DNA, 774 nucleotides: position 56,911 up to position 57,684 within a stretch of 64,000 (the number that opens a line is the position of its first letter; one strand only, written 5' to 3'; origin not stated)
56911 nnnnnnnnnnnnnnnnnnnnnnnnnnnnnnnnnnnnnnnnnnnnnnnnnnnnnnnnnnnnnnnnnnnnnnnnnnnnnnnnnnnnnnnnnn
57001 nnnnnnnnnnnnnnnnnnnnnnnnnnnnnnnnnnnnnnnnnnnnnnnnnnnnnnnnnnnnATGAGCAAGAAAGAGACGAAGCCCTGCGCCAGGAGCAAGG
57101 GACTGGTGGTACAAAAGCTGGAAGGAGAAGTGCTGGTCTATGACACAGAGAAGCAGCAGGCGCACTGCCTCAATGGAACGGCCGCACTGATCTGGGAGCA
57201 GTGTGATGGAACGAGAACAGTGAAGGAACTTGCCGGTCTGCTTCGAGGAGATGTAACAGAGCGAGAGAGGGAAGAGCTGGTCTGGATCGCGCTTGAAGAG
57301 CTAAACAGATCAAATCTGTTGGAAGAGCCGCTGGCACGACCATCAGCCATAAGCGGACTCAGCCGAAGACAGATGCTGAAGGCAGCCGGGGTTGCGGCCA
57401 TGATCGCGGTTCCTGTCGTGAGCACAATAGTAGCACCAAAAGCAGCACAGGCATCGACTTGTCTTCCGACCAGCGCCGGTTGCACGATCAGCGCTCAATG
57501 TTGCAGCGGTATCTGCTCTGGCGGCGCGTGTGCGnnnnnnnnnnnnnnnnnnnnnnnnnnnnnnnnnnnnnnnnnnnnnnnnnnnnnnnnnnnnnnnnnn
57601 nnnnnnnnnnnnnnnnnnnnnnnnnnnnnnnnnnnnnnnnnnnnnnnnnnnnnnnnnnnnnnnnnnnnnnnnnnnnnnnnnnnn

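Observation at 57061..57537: PqqD-like peptide-chaperone domain fused in frame to a Tat-type signal and a 27-aa six-cysteine peptide with inhibitor-cystine-knot spacing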

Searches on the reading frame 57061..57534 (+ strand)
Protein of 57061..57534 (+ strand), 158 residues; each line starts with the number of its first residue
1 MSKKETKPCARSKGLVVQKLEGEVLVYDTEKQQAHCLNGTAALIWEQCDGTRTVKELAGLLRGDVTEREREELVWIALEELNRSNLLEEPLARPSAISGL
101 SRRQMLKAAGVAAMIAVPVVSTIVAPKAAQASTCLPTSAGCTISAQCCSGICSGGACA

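Call 3: search_protein_families(library=pfam, proteins=[window:57061-57534:+], max_evalue=1)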
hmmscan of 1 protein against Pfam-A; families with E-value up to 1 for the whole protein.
window:57061-57534:+ (158 aa): 6 families
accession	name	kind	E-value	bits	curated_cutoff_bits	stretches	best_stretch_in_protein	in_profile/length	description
PF05402.18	PqqD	-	5.3e-08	33.5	23.4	1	23-72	1-49/67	Coenzyme PQQ synthesis protein D (PqqD)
PF10518.14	TAT_signal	-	0.00037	20.8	22.7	1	100-114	2-16/21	TAT (twin-arginine translocation) pathway signal sequence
PF11703.13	UPF0506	-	0.0035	18.1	23.2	1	126-157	27-58/59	UPF0506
PF07929.16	PRiA4_ORF3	-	0.14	12.3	26.6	1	26-75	110-159/173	Plasmid pRiA4b ORF-3-like protein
PF02950.22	Conotoxin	-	0.15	13.5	25.1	1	130-158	46-75/75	Conotoxin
PF21782.3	PKMT_2nd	-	0.16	12.8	27.8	1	32-69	25-62/98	PKMT, C-terminal winged helix domain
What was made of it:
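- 57088..57330 (+): PqqD/RRE domain, aa 10-90 (three strands then three helices; predicted cytoplasmic). Pfam PF05402 33.5 bits (call 3).
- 57358..57381 (+): twin-arginine motif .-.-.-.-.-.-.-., aa 100-107. PF10518 20.8 bits, just below the cutoff (call 3).
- On Inhibitor cystine knot: UPF0506 18.1 against 23.2; Conotoxin 13.5 against 25.1 (call 3).
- Checked: PqqD: Pfam PF05402 scores 33.5 bits (gathering cutoff 23.4, E 5.3e-8, aa 23-72) (call 3).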

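Call 4: search_protein_families(library=ncbifam, proteins=[window:57061-57534:+], max_evalue=1)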
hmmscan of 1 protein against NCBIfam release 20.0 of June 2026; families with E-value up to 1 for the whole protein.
window:57061-57534:+ (158 aa): 10 families
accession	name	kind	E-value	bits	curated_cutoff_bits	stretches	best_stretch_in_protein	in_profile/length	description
TIGR02811.1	formate_TAT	hypoth_equivalog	0.00064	20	48.45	1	98-132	7-41/66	formate dehydrogenase region TAT target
TIGR04248.1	SCM_PqqD_rel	equivalog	0.0011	19.1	100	1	24-65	16-57/84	SynChlorMet cassette protein ScmD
TIGR03859.1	PQQ_PqqD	equivalog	0.0045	16.8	46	1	34-63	26-55/81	pyrroloquinoline quinone biosynthesis peptide chaperone PqqD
TIGR04353.1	PqqD_rel_X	equivalog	0.0094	16.9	35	1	21-87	2-73/74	HPr-rel-A system PqqD family peptide chaperone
NF002535.0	PRK02079.1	equivalog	0.033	14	101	1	37-61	38-62/92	pyrroloquinoline quinone biosynthesis peptide chaperone PqqD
NF033536.1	lasso_PqqD_Bac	exception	0.049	13.8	80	1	10-88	7-87/88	lasso peptide biosynthesis PqqD family chaperone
NF041824.1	daptide_HExxH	equivalog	0.074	12.2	300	1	20-93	14-83/379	daptide biosynthesis intramembrane metalloprotease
NF050149.1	RiPP_bind_ApyI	equivalog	0.083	12.2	200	1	37-88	211-259/260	RiPP maturation protein ApyI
TIGR01409.1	TAT_signal_seq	domain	0.14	12.5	16.7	1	100-124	1-22/29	twin-arginine translocation signal domain-containing protein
NF052336.1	PdgHdaseHSB100310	equivalog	0.18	11.2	500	1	100-140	5-42/316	peptidoglycan hydrolase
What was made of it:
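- On Bona fide PqqD of PQQ synthesis (TIGR03859): 16.8 bits against 46 (call 4).
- On HPr-rel-A system PqqD (TIGR04353): 16.9 bits (call 4).
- Checked: PF10518 scores 20.8 against a cutoff of 22.7; TIGR01409 scores 12.5 against 16.7 (calls 3, 4).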

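Call 6: find_homologous_proteins(query=window:57061-57534:+, max_evalue=0.001)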
Query window:57061-57534:+ (158 aa): 115 proteins with E <= 0.001 among 292 candidates.
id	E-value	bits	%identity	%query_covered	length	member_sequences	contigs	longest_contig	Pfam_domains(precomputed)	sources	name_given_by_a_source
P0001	4.1e-95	334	99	100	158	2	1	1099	PF05402.19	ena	-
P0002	5.9e-72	259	79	97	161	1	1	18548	PF05402.19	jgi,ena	-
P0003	9.4e-66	238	79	91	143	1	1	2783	PF05402.19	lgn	-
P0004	1.3e-63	231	71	96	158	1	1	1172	PF05402.19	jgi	jgi:hypothetical protein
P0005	4.5e-63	230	70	96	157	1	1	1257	PF05402.19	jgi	jgi:hypothetical protein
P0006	7.5e-62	226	69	95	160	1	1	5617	PF05402.19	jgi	-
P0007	1.2e-60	222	68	96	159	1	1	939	PF05402.19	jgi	-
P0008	1.2e-59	219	64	99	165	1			PF05402.19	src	-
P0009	2.8e-59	217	64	99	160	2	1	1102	PF05402.19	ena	-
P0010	8.7e-59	216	62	99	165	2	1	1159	PF05402.19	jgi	jgi:hypothetical protein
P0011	1.3e-58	215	63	99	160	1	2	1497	PF05402.19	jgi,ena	-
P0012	2.7e-58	214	62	99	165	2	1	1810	PF05402.19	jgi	jgi:hypothetical protein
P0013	3.5e-58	214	60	100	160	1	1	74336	PF05402.19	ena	-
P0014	6.1e-58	213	62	99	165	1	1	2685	PF05402.19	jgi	jgi:hypothetical protein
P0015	1.1e-57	212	63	99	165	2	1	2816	PF05402.19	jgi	jgi:hypothetical protein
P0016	1.8e-57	212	65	96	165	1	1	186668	PF05402.19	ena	-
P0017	3.5e-57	211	61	97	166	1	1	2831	PF05402.19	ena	-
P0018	3.8e-57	211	61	99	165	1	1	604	PF05402.19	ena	-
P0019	4.3e-56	207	61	97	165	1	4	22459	PF05402.19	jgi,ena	jgi:hypothetical protein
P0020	2.6e-54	201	62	95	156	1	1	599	PF05402.19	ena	-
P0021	3.5e-54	201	59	100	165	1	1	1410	PF05402.19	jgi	jgi:hypothetical protein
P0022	9.7e-54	199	58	99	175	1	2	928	PF11703.13,PF05402.19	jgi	jgi:hypothetical protein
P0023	1.1e-53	199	56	99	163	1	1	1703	PF11703.13,PF05402.19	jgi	jgi:hypothetical protein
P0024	2.1e-53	198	53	99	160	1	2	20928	PF05402.19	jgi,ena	-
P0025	1.1e-52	196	56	95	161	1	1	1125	PF05402.19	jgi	jgi:hypothetical protein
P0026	8.9e-52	193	58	96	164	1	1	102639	PF05402.19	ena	-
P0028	5.5e-51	191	58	99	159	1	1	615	PF05402.19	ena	-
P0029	6.9e-51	190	56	99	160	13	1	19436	PF05402.19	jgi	jgi:hypothetical protein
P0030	1.5e-50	189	54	99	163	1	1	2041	PF05402.19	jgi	jgi:hypothetical protein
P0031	1.8e-50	189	60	93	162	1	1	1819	PF05402.19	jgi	-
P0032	2.3e-50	189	57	100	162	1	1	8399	PF05402.19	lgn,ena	-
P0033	1.6e-49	186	58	94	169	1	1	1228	PF05402.19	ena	-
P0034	4.1e-49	184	59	96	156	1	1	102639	PF05402.19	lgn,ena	-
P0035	8.7e-49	183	54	100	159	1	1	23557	PF05402.19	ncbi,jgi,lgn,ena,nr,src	ncbi:MAG TPA: hypothetical protein VFC63_09870 [Blastocatellia bacterium]|nr:hypothetical protein [B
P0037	2.0e-48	182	54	100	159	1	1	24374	PF05402.19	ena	-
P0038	3.3e-48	182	57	97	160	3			PF05402.19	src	-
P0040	4.5e-48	181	71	77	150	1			PF05402.19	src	-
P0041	5.9e-48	181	55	97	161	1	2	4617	PF05402.19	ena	-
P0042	7.0e-48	180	53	100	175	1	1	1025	PF05402.19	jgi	jgi:hypothetical protein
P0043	1.8e-47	179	54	100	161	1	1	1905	PF05402.19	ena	-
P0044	1.9e-47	179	56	96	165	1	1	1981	PF05402.19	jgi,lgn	jgi:hypothetical protein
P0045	3.2e-47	178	57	91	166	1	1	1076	PF05402.19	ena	-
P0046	1.4e-46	176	52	97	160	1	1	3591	PF05402.19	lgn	-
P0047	1.5e-46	176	53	96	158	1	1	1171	PF05402.19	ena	-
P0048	2.0e-45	172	54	94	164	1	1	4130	PF05402.19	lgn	-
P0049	2.2e-45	172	56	94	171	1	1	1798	PF05402.19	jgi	-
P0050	3.4e-45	172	52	97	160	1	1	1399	PF05402.19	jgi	jgi:hypothetical protein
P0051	8.4e-45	170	51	96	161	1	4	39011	PF05402.19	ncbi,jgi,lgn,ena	-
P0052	1.8e-44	169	51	97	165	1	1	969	PF05402.19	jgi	jgi:hypothetical protein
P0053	2.9e-44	169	51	100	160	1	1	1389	PF05402.19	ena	-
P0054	3.5e-44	168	66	77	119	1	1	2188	PF05402.19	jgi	jgi:hypothetical protein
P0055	8.5e-44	167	52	92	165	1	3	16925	PF05402.19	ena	-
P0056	4.2e-43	165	50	96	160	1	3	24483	PF05402.19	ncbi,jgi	jgi:Coenzyme PQQ synthesis protein D (PqqD)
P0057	4.9e-43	165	52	97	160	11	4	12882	PF05402.19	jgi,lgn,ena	jgi:hypothetical protein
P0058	1.2e-42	164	55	88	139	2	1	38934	PF05402.19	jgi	jgi:hypothetical protein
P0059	1.6e-42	163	50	97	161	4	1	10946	PF05402.19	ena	-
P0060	1.9e-42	163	49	96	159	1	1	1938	PF05402.19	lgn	-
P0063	6.4e-42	161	54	92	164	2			PF05402.19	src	-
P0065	9.4e-42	161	48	91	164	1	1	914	PF07740.19,PF05402.19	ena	-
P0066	1.3e-41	160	50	96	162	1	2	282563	PF05402.19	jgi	jgi:hypothetical protein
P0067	1.7e-41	160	50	91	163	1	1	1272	PF05402.19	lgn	-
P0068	4.9e-41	158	49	96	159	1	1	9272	PF05402.19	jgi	jgi:coenzyme PQQ synthesis protein D (PqqD)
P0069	1.1e-40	157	50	96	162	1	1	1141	PF05402.19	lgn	-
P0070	1.8e-40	156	46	97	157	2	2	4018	PF05402.19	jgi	jgi:hypothetical protein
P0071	2.4e-40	156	50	97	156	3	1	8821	PF05402.19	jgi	jgi:Coenzyme PQQ synthesis protein D (PqqD)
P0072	2.5e-40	156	44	94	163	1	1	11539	PF05402.19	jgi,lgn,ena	-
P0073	3.2e-40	156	48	96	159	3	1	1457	PF05402.19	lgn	-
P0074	3.4e-40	156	50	96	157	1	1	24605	PF05402.19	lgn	-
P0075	6.9e-40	155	50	96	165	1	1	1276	PF05402.19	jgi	jgi:hypothetical protein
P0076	1.7e-39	153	51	97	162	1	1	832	PF05402.19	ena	-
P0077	2.1e-39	153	44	94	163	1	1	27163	PF05402.19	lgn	-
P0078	3.4e-39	152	50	94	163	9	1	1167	PF05402.19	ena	-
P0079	4.0e-39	152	47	96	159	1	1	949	PF05402.19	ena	-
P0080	1.6e-38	150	48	91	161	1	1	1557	PF05402.19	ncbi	ncbi:MAG TPA: PqqD family protein, partial [Pyrinomonadaceae bacterium]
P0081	2.5e-38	149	47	97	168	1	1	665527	PF05402.19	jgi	jgi:Coenzyme PQQ synthesis protein D (PqqD)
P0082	3.3e-38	149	50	96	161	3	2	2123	PF05402.19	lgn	-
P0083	3.4e-38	149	48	99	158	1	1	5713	PF05402.19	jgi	-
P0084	5.4e-38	148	45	96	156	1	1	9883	PF05402.19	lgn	-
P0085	7.5e-38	148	49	95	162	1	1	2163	PF05402.19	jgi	jgi:Coenzyme PQQ synthesis protein D (PqqD)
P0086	2.5e-37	146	49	91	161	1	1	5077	PF05402.19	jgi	jgi:Coenzyme PQQ synthesis protein D (PqqD)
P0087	3.4e-37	146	44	100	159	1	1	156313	PF05402.19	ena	-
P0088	3.9e-37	146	52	89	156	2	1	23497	PF05402.19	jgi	-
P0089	8.1e-37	145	50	93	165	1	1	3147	PF05402.19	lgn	-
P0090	8.8e-37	144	48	96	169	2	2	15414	PF05402.19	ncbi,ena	-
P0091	9.3e-37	144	49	94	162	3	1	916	PF05402.19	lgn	-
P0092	1.0e-36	144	49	96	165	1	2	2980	PF05402.19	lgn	-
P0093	1.5e-36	144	48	91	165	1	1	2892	PF05402.19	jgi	jgi:hypothetical protein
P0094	2.2e-36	143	50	97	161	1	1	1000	PF05402.19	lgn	-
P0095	1.7e-35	140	49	92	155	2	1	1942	PF05402.19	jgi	jgi:hypothetical protein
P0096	4.2e-35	139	49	95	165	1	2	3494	PF05402.19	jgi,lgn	-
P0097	1.5e-34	137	49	89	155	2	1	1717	PF05402.19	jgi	jgi:hypothetical protein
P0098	1.7e-34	137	42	97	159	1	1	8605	PF11703.13,PF05402.19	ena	-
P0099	2.5e-34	137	42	96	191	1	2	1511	PF05402.19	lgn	-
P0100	4.8e-34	136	44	90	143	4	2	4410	PF05402.19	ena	-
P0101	5.5e-34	135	40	97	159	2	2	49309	PF11703.13,PF05402.19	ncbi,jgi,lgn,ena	-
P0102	1.1e-32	131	45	89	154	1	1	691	PF05402.19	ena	-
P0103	1.2e-31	128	49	84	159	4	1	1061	PF05402.19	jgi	-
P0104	3.7e-31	126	43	95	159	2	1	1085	PF05402.19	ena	-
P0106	5.8e-31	126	47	94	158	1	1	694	PF05402.19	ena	-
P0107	9.7e-31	125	45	94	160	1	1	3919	PF05402.19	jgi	jgi:hypothetical protein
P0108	5.8e-30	122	49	89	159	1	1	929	PF05402.19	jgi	jgi:hypothetical protein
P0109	3.6e-29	120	44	95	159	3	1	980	PF05402.19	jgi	jgi:coenzyme PQQ synthesis protein D (PqqD)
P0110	5.0e-29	119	42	99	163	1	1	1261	PF05402.19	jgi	jgi:hypothetical protein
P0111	3.0e-28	117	42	96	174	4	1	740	PF05402.19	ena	-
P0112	2.7e-25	107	43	95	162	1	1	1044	PF05402.19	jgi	jgi:hypothetical protein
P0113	4.2e-24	103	42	90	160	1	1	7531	PF05402.19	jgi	jgi:Coenzyme PQQ synthesis protein D (PqqD)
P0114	1.5e-21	95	39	64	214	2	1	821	PF05402.19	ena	-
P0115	1.4e-18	85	46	78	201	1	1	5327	PF05402.19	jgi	jgi:hypothetical protein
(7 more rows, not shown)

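Call 9: find_encoding_contigs(protein=P0016, flank=10000, max_places=3)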
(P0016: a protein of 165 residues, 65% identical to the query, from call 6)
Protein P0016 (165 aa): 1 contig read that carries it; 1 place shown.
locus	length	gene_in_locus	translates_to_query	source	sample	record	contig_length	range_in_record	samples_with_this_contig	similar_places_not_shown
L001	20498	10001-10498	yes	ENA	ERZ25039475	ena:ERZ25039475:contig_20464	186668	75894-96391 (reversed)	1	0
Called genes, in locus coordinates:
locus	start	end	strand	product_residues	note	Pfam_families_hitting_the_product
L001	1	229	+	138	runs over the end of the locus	PF07484:Collar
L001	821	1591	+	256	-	-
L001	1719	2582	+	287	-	-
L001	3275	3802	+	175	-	-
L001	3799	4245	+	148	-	PF25564:DUF7933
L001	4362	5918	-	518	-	-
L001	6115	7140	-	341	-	-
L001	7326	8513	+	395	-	-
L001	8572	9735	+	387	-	PF01364:Peptidase_C25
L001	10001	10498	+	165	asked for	PF05402:PqqD (weak)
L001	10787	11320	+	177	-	PF02482:Ribosomal_S30AE, PF16321:Ribosom_S30AE_C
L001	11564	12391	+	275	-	PF02603:Hpr_kinase_N, PF07475:Hpr_kinase_C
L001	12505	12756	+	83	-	PF03668:RapZ-like_N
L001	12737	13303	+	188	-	PF03668:RapZ-like_N, PF22740:PapZ_C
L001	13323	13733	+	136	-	PF03610:EIIA-man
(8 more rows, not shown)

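Call 10: find_encoding_contigs(protein=P0081, flank=10000, max_places=3)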
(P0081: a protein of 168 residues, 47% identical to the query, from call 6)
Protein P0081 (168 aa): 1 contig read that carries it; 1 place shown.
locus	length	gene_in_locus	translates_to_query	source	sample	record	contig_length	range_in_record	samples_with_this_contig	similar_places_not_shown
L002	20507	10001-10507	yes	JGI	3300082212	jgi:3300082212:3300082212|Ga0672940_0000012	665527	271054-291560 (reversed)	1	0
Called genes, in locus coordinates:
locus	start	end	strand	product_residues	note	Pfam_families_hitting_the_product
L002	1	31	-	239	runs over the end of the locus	PF00072:Response_reg, PF00486:Trans_reg_C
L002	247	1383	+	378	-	-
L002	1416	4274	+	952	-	PF13620:CarboxypepD_reg, PF17210:SdrD_B, PF22904:NOMO1-like_2nd (weak), PF25183:OMP_b-brl_4, PF00593:TonB_dep_Rec_b-barrel (weak), PF25183:OMP_b-brl_4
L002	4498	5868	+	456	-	PF13474:SnoaL_3, PF14534:DUF4440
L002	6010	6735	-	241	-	PF01168:Ala_racemase_N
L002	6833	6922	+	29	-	-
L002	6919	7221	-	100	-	-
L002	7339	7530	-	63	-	-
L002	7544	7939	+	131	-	PF02954:HTH_8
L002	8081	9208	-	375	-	PF03544:TonB_C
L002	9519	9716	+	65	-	-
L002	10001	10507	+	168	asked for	PF05402:PqqD (weak)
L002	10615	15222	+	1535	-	PF01364:Peptidase_C25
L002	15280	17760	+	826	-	PF02706:Wzz, PF13807:GNVR, PF01656:CbiA, PF10609:ParA, PF13614:AAA_31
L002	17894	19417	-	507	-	-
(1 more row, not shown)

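Call 16: find_related_loci(query=A2, collection=genome_contigs, flank=10000)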
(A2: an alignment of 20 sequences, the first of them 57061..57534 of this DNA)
Query A2 (158 aa) in genome_contigs; peptide patterns used: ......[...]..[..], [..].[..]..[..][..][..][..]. (x = any residue, [..] = any of these).
436 stretches matched a pattern; 330 encode a relative of the query (tblastn E <= 1e-3); the best 80 are kept; 79 distinct loci.
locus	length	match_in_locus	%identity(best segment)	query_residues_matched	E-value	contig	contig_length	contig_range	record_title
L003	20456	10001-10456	54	8-158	4e-53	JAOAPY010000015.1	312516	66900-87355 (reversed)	MAG: Acidobacteria bacterium isolate RYN_26 scaffold_4442111, whole genome shotgun sequence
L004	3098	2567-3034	52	3-157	2e-51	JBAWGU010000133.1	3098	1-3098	MAG: Pyrinomonadaceae bacterium isolate MFD04555_ilm_asm_bin4 k127_14179, whole genome shotgun sequence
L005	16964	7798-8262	50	5-158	2e-50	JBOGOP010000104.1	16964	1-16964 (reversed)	MAG: Pyrinomonadaceae bacterium isolate SE1493_metabat2.bin.15 NODE_440_length_16964_cov_1.619707, whole genome shotgun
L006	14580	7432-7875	51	8-155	9e-49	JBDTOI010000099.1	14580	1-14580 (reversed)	MAG: Pyrinomonadaceae bacterium isolate cluster3_bin.170 NODE_16446_length_14580_cov_8.120964, whole genome shotgun sequ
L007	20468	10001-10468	49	5-158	8e-49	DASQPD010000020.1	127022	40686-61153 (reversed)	MAG TPA_asm: Pyrinomonadaceae bacterium isolate SMAG_U10820 k141_1770736, whole genome shotgun sequence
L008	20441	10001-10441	52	8-153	2e-48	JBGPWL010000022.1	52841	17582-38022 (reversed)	MAG: Pyrinomonadaceae bacterium isolate OBJ1_062018_090_65 k141_3112877_length_52841_cov_19.0950, whole genome shotgun s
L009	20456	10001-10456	52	7-158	2e-48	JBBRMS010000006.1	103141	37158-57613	MAG: Pyrinomonadales bacterium isolate La1_metabat2.066 LA1C_B2.066_k141_182628L_103141_cov_15.5020, whole genome shotgu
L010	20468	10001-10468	49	3-158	3e-48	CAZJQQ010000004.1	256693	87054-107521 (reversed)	MAG TPA_asm: uncultured Clostridia bacterium isolate SRP119689_co1_191 genome assembly, contig: NODE_16_length_256693_co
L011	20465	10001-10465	51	3-158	3e-48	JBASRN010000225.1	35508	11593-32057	MAG: Blastocatellia bacterium isolate MFD13521_ilm_asm_bin1 k127_22399, whole genome shotgun sequence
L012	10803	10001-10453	50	5-155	2e-48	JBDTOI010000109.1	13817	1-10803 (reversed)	MAG: Pyrinomonadaceae bacterium isolate cluster3_bin.170 NODE_18086_length_13817_cov_8.111248, whole genome shotgun sequ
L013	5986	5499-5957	51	7-158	4e-48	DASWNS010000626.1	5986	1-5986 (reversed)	MAG TPA_asm: Pyrinomonadaceae bacterium isolate SMAG_U3420 k141_205996, whole genome shotgun sequence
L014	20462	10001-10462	49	4-158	3e-48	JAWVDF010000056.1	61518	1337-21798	MAG: Blastocatellia bacterium isolate BP_40 scaffold_8741757, whole genome shotgun sequence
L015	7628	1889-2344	51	4-155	4e-48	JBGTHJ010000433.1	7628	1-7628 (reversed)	MAG: Pyrinomonadaceae bacterium isolate JTS-RE236 k141_6164172, whole genome shotgun sequence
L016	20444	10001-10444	53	8-154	5e-48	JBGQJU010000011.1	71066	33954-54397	MAG: Pyrinomonadaceae bacterium isolate OBJ2_061818_070_16 k141_405643_length_71066_cov_11.0000, whole genome shotgun se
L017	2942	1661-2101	52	8-154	4e-47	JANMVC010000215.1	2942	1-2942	MAG: Pyrinomonadaceae bacterium isolate SOY_1_B_metabat.116 SOY_1_B_k141_2366832, whole genome shotgun sequence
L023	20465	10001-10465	50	3-157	5e-46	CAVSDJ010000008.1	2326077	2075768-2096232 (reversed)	MAG: Blastocatellia bacterium isolate MFD01916.bin.3.112 genome assembly, contig: contig_6494, whole genome shotgun sequ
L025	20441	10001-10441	48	7-153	5e-46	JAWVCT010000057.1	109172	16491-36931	MAG: Blastocatellia bacterium isolate BP_39 scaffold_498510, whole genome shotgun sequence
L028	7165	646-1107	45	2-155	2e-45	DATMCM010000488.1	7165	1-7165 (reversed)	MAG TPA_asm: Blastocatellia bacterium isolate SMAG_U13382 k141_293865, whole genome shotgun sequence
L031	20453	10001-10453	54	8-158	2e-45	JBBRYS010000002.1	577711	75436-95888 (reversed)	MAG: Pyrinomonadales bacterium isolate La5_metabat2.134 La5_metabat2.134_K_2643843_L_577711_cov_25.0076, whole genome sh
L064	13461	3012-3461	45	8-157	5e-42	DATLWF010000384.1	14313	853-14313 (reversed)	MAG TPA_asm: Blastocatellia bacterium isolate SMAG_U13211 k141_51039, whole genome shotgun sequence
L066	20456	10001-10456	52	8-158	8e-42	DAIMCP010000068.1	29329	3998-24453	MAG TPA_asm: Pyrinomonadaceae bacterium isolate CTOTU26094 NODE_481_length_29329_cov_6.475132, whole genome shotgun sequ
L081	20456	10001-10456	46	8-156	2e-40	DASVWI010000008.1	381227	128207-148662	MAG TPA_asm: Pyrinomonadaceae bacterium isolate SMAG_U3366 k141_100548, whole genome shotgun sequence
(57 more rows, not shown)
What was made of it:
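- Tried and rejected: It worked with 20 closer sequences (call 16).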
